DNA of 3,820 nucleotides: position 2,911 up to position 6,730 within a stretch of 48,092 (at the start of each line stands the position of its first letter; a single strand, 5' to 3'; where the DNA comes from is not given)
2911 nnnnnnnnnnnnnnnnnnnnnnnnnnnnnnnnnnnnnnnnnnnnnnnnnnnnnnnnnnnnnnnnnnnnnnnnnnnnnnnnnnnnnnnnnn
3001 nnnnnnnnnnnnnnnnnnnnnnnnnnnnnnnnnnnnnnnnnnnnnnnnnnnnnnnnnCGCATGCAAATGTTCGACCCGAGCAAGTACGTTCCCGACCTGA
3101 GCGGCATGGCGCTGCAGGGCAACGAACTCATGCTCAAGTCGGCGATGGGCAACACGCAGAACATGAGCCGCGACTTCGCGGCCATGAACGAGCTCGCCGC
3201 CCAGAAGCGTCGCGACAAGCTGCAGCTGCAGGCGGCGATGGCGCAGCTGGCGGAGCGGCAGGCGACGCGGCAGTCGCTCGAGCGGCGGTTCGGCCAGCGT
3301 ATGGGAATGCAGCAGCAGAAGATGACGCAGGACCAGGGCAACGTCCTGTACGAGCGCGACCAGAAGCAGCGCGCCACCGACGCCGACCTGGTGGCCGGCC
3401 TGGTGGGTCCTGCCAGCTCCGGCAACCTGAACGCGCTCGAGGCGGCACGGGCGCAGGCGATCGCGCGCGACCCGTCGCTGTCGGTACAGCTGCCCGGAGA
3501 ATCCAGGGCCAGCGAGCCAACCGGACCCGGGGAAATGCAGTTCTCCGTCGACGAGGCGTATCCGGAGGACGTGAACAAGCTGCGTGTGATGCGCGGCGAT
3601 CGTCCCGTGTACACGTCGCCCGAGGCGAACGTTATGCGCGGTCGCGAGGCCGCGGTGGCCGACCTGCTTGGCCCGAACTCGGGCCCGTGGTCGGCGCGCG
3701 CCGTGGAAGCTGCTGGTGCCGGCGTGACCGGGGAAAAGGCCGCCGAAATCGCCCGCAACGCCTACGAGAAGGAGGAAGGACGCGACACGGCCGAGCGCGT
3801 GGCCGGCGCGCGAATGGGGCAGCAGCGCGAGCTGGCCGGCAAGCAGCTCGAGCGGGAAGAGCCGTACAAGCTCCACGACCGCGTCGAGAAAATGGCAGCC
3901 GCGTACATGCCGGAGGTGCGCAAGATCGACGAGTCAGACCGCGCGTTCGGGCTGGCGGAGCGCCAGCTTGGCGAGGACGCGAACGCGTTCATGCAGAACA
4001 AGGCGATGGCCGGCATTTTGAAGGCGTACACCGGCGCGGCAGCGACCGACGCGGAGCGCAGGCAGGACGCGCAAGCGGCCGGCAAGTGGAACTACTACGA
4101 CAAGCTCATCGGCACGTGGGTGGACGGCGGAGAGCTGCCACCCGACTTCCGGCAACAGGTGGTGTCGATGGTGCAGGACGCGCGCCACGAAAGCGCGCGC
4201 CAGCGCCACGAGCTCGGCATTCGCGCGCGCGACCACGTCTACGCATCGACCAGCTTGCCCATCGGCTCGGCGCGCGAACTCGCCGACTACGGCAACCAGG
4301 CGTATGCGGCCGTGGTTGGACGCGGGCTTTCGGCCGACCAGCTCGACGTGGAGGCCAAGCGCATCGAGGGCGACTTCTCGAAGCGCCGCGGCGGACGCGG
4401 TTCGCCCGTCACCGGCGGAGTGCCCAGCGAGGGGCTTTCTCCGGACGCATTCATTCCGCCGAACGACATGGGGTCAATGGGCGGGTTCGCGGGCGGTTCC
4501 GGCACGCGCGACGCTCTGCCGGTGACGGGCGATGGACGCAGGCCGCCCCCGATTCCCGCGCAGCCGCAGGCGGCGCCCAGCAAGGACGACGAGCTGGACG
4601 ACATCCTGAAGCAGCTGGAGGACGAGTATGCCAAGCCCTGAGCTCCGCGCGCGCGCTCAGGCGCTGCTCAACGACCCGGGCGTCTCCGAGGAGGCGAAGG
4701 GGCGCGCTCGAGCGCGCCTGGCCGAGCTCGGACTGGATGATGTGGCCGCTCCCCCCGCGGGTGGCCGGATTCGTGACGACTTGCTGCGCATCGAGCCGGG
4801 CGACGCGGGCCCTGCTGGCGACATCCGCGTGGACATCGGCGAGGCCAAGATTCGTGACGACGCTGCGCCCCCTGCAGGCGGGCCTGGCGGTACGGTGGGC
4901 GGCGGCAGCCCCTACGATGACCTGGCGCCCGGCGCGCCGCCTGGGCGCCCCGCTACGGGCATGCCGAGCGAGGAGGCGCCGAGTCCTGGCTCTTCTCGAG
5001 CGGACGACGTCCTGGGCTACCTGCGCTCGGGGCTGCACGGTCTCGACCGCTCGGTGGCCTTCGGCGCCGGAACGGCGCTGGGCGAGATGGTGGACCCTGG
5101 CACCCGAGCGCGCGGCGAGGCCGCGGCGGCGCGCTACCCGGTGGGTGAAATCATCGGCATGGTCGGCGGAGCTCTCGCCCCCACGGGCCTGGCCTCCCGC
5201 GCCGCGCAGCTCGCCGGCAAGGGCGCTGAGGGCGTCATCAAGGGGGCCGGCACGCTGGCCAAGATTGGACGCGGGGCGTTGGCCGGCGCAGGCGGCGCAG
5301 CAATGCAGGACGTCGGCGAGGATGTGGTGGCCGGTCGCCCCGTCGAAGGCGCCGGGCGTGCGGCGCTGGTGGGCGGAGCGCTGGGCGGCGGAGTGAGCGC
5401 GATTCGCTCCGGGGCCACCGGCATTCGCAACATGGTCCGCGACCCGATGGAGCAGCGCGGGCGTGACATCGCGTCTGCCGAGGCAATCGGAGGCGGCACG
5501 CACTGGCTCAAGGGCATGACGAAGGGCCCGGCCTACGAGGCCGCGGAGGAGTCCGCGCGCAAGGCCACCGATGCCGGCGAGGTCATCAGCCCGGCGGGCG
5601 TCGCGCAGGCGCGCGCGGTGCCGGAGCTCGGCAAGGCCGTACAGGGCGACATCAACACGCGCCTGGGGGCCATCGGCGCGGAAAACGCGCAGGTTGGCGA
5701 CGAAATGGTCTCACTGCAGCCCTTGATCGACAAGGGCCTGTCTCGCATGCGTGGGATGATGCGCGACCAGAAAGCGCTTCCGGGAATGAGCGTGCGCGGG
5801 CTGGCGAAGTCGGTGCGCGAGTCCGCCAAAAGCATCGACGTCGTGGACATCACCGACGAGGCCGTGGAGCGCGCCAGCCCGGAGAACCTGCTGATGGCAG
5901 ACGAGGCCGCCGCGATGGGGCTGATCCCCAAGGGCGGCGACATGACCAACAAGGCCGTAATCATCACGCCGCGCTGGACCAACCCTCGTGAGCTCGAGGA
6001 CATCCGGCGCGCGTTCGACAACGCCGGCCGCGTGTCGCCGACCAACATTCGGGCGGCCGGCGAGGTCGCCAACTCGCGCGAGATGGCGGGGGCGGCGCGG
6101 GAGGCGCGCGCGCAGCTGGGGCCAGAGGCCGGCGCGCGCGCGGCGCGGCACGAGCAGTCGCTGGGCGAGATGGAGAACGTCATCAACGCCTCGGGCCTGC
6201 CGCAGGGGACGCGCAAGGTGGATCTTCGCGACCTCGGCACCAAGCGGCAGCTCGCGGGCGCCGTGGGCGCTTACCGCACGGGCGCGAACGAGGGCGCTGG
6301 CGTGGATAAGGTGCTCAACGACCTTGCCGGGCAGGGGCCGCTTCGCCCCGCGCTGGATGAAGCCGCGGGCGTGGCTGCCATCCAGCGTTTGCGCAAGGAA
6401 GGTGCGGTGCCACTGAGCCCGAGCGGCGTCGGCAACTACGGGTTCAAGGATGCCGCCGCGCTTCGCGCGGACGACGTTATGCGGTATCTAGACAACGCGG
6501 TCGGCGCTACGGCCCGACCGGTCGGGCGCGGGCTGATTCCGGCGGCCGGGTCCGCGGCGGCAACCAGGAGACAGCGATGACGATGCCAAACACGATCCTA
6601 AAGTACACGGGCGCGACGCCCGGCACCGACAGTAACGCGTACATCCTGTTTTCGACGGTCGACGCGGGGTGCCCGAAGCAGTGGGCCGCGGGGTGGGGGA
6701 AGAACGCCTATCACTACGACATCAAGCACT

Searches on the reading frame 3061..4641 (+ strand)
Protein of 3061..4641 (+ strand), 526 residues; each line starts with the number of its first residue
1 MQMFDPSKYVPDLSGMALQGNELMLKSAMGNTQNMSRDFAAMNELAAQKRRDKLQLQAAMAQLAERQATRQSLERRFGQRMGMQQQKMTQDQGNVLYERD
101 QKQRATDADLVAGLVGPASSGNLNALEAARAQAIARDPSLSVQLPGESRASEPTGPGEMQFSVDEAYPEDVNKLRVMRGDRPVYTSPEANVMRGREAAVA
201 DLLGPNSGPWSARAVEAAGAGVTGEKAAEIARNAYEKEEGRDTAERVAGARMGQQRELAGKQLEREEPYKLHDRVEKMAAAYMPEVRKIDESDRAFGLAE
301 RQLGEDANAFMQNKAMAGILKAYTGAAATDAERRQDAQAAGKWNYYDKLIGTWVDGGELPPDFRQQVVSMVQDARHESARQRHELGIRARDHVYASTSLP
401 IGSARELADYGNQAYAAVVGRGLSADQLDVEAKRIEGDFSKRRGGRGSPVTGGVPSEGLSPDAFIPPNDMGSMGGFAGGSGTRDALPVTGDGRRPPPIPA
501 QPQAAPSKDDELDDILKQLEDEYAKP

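Call 11: search_dna_similar(query=window:3061-4641:+, collection=phages, mode=protein, max_rows=20)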
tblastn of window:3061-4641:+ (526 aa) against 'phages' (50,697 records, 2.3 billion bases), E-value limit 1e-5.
No match.

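Call 50: search_protein_families(library=pfam, max_evalue=0.001, proteins=[window:3061-4641:+])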
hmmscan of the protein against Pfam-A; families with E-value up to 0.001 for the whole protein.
window:3061-4641:+ (526 aa): 0 families

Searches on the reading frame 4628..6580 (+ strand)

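Call 50: search_protein_families(library=pfam, max_evalue=0.001, proteins=[window:4628-6580:+])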
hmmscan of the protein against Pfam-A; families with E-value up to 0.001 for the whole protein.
window:4628-6580:+ (650 aa): 1 family
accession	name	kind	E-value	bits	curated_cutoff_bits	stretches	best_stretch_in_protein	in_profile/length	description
PF10346.14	Con-6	-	0.00093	19.4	25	0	14-35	13-34/34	Conidiation protein 6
